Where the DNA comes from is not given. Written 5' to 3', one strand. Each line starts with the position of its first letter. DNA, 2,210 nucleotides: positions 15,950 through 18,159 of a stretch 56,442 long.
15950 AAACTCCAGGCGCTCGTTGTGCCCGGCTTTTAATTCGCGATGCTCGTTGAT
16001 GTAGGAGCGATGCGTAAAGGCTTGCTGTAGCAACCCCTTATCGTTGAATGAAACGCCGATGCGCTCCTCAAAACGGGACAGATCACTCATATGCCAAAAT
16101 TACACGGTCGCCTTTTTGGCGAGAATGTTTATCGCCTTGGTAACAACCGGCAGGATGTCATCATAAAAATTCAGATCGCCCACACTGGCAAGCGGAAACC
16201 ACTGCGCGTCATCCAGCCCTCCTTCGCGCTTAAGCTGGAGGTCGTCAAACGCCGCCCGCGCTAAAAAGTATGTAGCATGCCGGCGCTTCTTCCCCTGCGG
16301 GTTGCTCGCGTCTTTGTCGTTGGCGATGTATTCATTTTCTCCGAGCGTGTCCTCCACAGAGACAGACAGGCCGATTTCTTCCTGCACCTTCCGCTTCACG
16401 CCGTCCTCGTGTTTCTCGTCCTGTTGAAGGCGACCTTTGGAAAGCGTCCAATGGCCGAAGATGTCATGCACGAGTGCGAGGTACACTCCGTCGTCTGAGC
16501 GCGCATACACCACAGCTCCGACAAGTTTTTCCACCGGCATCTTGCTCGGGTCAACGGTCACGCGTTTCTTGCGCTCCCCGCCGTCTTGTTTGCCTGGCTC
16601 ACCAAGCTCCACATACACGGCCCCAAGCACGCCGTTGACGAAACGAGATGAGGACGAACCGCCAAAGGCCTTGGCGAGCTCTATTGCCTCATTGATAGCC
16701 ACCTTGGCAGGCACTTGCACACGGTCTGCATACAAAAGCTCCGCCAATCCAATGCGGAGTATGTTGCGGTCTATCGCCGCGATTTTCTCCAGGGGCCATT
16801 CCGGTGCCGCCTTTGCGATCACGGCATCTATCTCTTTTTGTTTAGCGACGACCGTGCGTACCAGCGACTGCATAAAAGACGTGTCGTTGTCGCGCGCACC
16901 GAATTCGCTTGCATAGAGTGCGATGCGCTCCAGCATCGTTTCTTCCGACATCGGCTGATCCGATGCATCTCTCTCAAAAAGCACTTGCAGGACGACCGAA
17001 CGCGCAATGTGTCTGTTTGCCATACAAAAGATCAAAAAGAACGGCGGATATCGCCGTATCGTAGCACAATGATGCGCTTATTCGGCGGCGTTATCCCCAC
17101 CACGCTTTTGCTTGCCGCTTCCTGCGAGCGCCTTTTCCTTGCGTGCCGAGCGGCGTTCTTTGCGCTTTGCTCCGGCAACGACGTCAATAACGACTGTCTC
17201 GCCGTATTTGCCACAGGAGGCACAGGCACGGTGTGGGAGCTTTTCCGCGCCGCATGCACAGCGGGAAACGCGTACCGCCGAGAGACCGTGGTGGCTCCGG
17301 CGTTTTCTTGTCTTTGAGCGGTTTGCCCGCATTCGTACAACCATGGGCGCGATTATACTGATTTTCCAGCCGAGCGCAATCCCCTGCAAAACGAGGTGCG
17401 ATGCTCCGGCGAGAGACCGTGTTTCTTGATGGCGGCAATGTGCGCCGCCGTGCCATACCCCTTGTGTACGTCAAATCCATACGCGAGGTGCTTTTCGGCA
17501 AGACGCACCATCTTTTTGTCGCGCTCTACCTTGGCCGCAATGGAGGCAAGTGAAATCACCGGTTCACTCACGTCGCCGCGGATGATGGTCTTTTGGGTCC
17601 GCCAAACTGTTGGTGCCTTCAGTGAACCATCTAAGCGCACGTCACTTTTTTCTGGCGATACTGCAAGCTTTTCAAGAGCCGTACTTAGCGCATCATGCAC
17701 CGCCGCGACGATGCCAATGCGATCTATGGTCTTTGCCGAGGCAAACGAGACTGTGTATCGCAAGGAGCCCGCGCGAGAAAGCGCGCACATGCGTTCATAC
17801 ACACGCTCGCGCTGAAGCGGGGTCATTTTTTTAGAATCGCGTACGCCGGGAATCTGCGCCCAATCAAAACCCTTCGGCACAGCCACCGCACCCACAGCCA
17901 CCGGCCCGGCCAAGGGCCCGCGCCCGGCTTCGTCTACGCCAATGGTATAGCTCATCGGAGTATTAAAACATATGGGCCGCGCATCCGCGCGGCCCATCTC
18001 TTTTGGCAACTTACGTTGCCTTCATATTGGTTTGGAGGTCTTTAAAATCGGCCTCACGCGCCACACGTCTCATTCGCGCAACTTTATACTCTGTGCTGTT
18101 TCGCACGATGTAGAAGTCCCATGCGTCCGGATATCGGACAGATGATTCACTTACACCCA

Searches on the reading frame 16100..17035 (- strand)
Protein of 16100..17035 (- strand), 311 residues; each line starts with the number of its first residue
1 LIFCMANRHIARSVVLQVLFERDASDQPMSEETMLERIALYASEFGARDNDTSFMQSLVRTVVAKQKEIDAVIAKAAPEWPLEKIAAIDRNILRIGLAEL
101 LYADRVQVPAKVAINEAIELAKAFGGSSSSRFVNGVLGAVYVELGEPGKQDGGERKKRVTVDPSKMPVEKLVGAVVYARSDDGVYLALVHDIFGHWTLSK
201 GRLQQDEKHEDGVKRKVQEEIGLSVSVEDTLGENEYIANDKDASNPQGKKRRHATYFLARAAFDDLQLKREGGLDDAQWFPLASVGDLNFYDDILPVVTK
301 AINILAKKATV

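Call 35: search_protein_families(library=pfam, proteins=[window:16100-17035:-], max_evalue=0.001)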
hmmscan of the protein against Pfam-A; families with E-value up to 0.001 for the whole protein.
window:16100-17035:- (311 aa): 2 families
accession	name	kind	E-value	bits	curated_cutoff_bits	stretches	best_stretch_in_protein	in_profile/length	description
PF01029.23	NusB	-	9.4e-34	117.1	23.1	1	10-140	2-131/133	NusB family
PF00293.34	NUDIX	-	3.8e-12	46.8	21.1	1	173-285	5-118/134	NUDIX domain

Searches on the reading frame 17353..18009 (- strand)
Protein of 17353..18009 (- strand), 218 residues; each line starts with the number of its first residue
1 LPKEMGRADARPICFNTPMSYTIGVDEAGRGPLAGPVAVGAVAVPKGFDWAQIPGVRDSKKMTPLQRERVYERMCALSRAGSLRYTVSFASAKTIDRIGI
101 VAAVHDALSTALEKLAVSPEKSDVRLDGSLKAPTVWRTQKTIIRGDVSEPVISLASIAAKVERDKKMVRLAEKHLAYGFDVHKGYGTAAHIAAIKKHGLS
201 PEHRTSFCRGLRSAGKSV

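Call 35: search_protein_families(library=pfam, proteins=[window:17353-18009:-], max_evalue=0.001)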
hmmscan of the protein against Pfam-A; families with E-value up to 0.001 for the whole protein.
window:17353-18009:- (218 aa): 2 families
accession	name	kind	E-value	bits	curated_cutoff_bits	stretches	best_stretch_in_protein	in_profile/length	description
PF01351.25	RNase_HII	-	8.6e-38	130.7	25.8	1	23-209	1-198/199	Ribonuclease HII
PF02196.21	RBD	-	0.00041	20.6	25.7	0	104-144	22-62/69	Raf-like Ras-binding domain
